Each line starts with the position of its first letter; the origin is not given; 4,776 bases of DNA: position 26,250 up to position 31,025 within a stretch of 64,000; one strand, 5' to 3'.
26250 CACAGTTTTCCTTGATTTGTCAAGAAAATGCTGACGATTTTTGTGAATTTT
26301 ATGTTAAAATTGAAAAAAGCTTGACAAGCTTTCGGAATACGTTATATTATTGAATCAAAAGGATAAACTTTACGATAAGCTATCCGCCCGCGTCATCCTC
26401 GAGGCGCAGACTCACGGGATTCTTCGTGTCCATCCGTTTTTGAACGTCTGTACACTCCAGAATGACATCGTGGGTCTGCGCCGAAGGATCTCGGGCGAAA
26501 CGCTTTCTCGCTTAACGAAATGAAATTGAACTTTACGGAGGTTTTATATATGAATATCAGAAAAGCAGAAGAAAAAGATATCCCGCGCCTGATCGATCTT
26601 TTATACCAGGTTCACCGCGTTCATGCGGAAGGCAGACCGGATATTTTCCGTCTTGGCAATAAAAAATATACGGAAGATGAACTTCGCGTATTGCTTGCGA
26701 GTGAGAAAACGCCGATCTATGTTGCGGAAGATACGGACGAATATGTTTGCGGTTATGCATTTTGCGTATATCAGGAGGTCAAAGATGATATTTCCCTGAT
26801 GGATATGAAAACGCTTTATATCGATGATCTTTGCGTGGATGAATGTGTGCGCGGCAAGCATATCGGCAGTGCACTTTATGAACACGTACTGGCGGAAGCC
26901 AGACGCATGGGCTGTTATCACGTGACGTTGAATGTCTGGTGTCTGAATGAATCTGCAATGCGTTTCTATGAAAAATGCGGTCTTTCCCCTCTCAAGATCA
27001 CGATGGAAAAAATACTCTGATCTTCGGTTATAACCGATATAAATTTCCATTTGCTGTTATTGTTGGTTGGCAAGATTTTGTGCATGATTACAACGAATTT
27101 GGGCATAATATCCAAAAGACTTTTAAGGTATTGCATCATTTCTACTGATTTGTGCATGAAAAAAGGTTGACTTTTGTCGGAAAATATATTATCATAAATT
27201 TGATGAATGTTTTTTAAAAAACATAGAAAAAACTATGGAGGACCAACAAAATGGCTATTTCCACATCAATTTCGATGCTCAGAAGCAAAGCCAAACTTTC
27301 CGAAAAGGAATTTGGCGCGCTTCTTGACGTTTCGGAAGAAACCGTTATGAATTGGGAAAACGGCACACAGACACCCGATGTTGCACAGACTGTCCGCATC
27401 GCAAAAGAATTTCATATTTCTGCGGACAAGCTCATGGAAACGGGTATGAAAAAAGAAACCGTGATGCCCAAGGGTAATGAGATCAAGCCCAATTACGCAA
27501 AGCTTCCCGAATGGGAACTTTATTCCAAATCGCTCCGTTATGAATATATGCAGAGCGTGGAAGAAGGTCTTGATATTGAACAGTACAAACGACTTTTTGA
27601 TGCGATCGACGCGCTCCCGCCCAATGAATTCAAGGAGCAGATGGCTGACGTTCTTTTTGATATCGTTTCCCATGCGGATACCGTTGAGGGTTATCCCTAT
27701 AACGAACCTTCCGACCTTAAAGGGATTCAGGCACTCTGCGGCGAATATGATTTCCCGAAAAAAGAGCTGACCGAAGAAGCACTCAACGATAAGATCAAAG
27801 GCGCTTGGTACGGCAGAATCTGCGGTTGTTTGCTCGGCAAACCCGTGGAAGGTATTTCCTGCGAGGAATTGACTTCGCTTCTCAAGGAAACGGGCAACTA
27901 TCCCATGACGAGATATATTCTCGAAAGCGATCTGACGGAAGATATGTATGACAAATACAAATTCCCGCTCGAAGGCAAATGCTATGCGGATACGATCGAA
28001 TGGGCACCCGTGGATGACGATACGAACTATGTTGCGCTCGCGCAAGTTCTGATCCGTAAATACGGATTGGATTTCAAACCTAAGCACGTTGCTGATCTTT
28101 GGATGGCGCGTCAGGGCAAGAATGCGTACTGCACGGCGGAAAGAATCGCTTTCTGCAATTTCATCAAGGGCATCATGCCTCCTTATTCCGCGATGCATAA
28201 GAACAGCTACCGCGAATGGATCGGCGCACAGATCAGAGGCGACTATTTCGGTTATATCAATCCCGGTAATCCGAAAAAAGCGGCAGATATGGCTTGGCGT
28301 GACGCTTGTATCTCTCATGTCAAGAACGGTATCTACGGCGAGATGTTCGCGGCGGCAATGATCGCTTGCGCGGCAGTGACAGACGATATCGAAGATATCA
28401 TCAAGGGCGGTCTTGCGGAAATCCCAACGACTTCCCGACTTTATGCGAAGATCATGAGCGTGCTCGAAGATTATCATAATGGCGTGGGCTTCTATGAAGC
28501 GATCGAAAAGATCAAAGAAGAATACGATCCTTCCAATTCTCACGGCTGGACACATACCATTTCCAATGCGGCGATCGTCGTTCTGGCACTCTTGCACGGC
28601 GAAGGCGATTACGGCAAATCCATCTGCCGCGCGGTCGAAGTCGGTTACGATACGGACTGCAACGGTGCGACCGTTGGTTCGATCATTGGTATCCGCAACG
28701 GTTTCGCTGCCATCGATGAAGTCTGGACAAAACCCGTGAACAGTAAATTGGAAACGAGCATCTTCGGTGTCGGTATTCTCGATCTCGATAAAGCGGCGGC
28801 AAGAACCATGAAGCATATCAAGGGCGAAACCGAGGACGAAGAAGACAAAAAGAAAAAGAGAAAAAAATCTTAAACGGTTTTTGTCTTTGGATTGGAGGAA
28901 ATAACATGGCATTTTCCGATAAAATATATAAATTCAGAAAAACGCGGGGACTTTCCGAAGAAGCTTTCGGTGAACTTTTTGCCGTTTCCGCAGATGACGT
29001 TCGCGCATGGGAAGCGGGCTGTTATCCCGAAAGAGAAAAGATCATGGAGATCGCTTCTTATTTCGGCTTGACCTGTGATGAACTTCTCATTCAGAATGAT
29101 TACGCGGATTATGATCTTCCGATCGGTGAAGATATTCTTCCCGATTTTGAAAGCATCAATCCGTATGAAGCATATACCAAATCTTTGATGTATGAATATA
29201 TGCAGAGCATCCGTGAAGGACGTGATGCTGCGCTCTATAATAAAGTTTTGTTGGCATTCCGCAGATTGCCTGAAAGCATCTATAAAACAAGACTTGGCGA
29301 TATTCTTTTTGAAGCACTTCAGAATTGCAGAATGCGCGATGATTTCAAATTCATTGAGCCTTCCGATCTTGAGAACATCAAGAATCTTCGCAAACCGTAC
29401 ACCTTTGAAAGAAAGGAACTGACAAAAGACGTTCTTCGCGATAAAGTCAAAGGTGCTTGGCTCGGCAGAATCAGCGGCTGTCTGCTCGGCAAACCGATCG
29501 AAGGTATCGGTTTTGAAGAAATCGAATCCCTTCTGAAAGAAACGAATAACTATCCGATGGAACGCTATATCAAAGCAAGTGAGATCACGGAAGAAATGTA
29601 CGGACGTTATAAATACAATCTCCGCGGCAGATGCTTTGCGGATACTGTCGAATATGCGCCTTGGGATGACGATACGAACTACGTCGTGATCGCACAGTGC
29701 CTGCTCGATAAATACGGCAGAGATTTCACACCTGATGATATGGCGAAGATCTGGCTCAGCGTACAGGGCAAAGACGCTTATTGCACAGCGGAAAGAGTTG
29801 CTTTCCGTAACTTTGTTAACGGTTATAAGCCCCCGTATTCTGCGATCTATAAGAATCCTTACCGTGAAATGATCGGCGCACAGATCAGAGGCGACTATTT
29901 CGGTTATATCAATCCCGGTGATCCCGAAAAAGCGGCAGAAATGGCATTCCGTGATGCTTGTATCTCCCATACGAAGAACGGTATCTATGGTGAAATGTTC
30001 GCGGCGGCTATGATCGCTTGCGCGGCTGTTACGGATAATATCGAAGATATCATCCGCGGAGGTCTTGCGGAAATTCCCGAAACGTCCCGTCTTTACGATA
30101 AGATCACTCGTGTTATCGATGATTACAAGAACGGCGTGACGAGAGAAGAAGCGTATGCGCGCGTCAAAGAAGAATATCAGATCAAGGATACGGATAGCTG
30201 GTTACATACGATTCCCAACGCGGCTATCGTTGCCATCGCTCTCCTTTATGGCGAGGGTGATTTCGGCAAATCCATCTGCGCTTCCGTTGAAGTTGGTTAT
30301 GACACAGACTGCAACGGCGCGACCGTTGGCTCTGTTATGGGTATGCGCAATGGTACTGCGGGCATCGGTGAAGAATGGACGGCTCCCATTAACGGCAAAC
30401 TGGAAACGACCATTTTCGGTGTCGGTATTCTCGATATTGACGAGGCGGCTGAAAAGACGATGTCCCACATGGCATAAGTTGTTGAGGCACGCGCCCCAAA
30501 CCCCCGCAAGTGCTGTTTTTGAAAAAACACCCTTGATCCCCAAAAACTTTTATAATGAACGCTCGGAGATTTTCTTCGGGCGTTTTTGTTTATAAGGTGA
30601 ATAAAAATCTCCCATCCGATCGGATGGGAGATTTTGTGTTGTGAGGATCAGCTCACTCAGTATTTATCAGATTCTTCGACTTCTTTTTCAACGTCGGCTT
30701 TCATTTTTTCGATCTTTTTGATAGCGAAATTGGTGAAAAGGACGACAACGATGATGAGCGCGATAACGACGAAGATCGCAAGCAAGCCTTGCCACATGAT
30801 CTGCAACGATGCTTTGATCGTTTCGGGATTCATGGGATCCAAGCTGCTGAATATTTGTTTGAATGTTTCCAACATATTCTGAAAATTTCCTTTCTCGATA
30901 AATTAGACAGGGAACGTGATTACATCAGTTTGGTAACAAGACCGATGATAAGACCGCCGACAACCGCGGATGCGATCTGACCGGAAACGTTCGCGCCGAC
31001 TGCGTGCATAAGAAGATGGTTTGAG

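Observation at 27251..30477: Tandem paralogues fusing an XRE-type HTH to a full ADP-ribosylglycohydrolase domain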

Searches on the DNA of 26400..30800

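Call 74: search_rna_families(source=window, start=26400, end=30800, threshold=evalue, max_evalue=1)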
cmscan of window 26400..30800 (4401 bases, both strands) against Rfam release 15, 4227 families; matches with E-value up to 1: 1.
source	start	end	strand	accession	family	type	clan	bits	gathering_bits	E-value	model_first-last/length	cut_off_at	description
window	30524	30639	+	RF00514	His_leader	Cis-reg; leader;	-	26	49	0.31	1-126/126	no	Histidine operon leader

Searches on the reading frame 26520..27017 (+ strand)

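Call 22: search_protein_families(library=pfam, proteins=[window:26520-27017:+], max_evalue=0.001)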
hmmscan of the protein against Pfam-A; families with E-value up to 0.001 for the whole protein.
window:26520-27017:+ (166 aa): 5 families
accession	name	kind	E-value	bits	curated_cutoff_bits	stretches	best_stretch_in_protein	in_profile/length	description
PF00583.31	Acetyltransf_1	-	3e-16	60.2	20.7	1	50-154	16-115/116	Acetyltransferase (GNAT) family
PF13508.13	Acetyltransf_7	-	1e-12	48.7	27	1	65-154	4-81/84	Acetyltransferase (GNAT) domain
PF13673.13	Acetyltransf_10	-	1e-06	29.2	23.6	1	51-156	18-108/128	Acetyltransferase (GNAT) domain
PF13527.13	Acetyltransf_9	-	3.6e-05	24.2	25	1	12-154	1-123/127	Acetyltransferase (GNAT) domain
PF14542.12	Acetyltransf_CG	-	0.00082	19.9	30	0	79-131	12-57/80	GCN5-related N-acetyl-transferase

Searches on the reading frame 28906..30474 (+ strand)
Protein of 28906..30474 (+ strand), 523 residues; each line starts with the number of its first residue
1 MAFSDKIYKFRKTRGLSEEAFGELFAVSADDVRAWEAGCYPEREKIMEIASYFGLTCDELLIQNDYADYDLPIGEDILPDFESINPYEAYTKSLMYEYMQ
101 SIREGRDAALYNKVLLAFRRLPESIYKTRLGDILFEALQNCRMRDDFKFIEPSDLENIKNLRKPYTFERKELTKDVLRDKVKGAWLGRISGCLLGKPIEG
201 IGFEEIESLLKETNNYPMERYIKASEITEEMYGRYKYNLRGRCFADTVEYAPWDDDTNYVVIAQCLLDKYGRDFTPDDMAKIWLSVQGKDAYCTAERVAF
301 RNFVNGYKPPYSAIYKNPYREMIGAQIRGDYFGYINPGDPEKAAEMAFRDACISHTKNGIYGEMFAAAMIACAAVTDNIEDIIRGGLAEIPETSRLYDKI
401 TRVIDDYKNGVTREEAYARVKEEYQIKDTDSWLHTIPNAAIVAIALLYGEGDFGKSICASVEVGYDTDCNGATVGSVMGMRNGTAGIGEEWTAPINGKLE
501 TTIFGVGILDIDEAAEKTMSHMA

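Call 6: search_protein_families(library=pfam, proteins=[window:28906-30474:+], max_evalue=0.01)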
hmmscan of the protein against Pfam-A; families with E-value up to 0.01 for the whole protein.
window:28906-30474:+ (523 aa): 1 family
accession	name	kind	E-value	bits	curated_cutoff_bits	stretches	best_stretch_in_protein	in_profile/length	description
PF03747.19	ADP_ribosyl_GH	-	4.7e-49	168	26.2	1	183-488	1-285/287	ADP-ribosylglycohydrolase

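Call 7: search_protein_families(library=ncbifam, proteins=[window:28906-30474:+], max_evalue=0.01)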
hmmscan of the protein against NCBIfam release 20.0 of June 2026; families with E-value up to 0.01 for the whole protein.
window:28906-30474:+ (523 aa): 2 families
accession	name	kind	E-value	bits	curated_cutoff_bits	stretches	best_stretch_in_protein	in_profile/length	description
NF041951.1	phage_RstR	subfamily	2.4e-07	31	80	1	1-68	1-69/108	RstR family transcriptional repressor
TIGR02662.1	dinitro_DRAG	equivalog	0.0096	15.2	337.05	0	446-501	218-273/287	ADP-ribosyl-[dinitrogen reductase] hydrolase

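Call 54: search_protein_families(library=padloc, proteins=[window:28906-30474:+], max_evalue=0.01)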
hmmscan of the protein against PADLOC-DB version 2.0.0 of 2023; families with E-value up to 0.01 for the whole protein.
window:28906-30474:+ (523 aa): 1 family
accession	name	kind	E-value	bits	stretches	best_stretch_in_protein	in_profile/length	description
PDLC03951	RmrA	-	0.0011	16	1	5-57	11-64/400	-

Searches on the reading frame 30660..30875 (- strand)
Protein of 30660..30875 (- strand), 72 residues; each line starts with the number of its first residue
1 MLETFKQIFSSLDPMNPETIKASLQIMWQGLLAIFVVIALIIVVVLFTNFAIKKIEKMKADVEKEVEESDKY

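Call 22: search_protein_families(library=pfam, proteins=[window:30660-30875:-], max_evalue=0.001)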
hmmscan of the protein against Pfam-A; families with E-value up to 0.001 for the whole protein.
window:30660-30875:- (72 aa): 1 family
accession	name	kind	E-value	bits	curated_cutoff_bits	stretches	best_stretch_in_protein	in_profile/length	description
PF04277.18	OAD_gamma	-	0.00046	21.3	27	1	23-68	3-48/76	Oxaloacetate decarboxylase, gamma chain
